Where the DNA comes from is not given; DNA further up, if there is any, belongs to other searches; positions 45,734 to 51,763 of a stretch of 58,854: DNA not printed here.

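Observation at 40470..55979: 15.4-kb three-gene island of giant lipobox-anchored Flg_new-repeat proteins, two with PL1 pectate-lyase domains: candidate surface pectin-capture and degradation apparatus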

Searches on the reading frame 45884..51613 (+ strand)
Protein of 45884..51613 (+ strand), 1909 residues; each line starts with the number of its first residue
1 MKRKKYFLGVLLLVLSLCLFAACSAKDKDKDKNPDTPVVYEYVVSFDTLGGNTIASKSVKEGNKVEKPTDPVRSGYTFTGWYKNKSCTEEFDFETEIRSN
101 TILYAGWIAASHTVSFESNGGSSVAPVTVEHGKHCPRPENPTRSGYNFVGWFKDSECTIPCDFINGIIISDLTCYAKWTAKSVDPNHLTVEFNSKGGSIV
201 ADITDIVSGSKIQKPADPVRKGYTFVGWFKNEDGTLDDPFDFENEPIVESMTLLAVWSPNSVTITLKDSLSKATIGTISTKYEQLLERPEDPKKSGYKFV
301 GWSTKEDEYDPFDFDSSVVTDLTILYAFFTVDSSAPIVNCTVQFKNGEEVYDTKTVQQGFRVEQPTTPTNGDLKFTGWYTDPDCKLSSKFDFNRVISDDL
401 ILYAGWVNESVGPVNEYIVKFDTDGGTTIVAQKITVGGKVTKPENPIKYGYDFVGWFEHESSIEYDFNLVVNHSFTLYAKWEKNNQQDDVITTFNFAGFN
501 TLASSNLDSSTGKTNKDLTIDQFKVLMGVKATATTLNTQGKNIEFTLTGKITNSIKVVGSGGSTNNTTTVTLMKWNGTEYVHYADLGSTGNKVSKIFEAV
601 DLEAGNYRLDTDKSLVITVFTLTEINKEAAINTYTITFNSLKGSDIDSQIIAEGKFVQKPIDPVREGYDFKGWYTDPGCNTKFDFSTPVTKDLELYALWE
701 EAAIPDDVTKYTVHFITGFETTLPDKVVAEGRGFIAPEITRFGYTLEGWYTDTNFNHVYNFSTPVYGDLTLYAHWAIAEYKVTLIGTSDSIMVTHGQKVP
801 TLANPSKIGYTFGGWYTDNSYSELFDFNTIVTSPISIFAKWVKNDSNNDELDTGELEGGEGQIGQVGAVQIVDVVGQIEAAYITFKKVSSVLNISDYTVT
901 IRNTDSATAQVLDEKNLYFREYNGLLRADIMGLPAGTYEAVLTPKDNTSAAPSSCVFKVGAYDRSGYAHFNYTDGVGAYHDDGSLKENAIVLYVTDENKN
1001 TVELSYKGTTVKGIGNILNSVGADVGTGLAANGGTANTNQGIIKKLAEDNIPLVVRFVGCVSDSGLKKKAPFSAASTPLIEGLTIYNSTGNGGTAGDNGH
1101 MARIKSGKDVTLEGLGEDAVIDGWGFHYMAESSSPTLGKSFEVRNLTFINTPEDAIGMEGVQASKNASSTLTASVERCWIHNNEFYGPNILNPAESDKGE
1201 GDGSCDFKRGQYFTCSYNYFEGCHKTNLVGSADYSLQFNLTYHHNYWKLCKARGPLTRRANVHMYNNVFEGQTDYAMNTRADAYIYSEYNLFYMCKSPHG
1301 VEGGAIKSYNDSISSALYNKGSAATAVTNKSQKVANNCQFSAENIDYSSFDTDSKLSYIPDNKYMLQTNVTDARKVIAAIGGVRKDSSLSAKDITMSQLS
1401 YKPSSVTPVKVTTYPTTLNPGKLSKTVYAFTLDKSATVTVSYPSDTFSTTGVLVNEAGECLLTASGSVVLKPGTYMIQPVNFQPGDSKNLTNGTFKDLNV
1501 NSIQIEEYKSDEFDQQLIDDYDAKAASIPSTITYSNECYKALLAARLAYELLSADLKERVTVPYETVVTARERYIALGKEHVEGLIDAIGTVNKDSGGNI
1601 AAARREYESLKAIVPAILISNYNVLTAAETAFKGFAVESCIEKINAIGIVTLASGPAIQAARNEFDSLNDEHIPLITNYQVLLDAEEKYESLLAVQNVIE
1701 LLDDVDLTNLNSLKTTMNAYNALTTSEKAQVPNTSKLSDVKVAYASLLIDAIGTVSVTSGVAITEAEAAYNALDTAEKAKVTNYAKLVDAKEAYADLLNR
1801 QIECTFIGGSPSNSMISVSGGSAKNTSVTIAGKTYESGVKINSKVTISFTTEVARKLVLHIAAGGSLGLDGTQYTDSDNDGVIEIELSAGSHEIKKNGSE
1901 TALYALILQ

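Call 5: search_protein_families(library=pfam, proteins=[window:45884-51613:+], max_evalue=0.01)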
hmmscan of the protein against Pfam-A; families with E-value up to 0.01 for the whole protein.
window:45884-51613:+ (1909 aa): 5 families
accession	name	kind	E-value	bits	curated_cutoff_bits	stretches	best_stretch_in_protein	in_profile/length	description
PF09479.16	Flg_new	-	1.3e-134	438.9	27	9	42-105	1-64/65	Listeria-Bacteroides repeat domain (List_Bact_rpt)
PF00544.25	Pectate_lyase_4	-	4.2e-19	69.4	24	1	1143-1292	65-211/211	Pectate lyase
PF18283.7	CBM77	-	8.2e-17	62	25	1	1802-1904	3-106/108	Carbohydrate binding module 77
PF18998.6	Flg_new_2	-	7.2e-08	32.7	23.6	0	792-844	19-72/73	Divergent InlB B-repeat domain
PF23608.1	Ig_ILCR1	-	0.0052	17.3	27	0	870-956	8-97/114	ILCR1 Ig-like domain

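Call 6: search_protein_families(library=ncbifam, proteins=[window:45884-51613:+], max_evalue=0.01)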
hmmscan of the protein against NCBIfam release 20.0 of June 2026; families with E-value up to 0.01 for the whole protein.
window:45884-51613:+ (1909 aa): 4 families
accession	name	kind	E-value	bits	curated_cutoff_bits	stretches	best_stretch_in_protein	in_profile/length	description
NF033188.1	internalin_H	exception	6.4e-55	186.8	1050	5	37-189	340-492/548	InlH/InlC2 family class 1 internalin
TIGR02543.1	List_Bact_rpt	repeat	1.5e-54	182.1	20.95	7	663-700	1-41/44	TIGR02543 family repeat protein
NF033189.1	internalin_A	exception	1.1e-51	176.1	1600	5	205-413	511-709/799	class 1 internalin InlA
NF052328.1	NeuramTDE0471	equivalog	3.1e-32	112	900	2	9-110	7-119/538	neuraminidase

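Call 10: search_solved_structures(query=window:45884-51613:+, max_evalue=0.01)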
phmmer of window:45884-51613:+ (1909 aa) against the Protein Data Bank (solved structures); distinct sequences matched with E-value up to 0.01: 25.
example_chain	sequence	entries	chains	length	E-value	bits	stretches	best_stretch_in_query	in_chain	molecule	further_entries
3vmv_A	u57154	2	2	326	8.5e-20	73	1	1160-1294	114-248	Pectate lyase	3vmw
1air_A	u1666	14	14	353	5.5e-13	50.4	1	1177-1297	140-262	PECTATE LYASE C | PROTEIN (PECTATE LYASE C)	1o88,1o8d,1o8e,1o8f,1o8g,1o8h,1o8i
2ewe_A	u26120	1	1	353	1.5e-12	49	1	1177-1297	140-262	Pectate lyase C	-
2qx3_A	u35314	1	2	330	1.9e-11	45.3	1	1172-1315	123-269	Pectate lyase II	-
7xks_A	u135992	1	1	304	4.7e-11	44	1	1084-1298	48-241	Pectate lyase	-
2qxz_A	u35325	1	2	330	2.7e-10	41.5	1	1172-1315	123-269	pectate lyase II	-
2qy1_A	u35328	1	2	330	2.7e-10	41.5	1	1172-1315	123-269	Pectate lyase II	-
1vbl_A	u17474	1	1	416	8.3e-10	39.9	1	1106-1277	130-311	pectate lyase 47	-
5amv_A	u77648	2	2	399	1.3e-08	35.9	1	1200-1323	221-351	PECTATE LYASE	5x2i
1bn8_A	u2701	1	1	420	1.4e-08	35.8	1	1200-1323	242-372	PROTEIN (PECTATE LYASE)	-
2bsp_A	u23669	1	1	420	3.7e-08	34.4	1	1200-1323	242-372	PROTEIN (PECTATE LYASE)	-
3krg_A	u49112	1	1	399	4.3e-08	34.2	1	1110-1323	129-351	Pectate lyase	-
2nzm_A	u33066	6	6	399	8.6e-08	33.2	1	1200-1323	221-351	Pectate lyase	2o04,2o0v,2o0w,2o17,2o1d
1pcl_A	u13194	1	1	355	2.9e-07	31.4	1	1199-1278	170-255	PECTATE LYASE E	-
2y5p_A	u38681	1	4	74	4.1e-07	30.9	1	417-481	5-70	INTERNALIN B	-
5fu5_A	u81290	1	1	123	2.4e-05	25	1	1806-1898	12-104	CBM77-RFPL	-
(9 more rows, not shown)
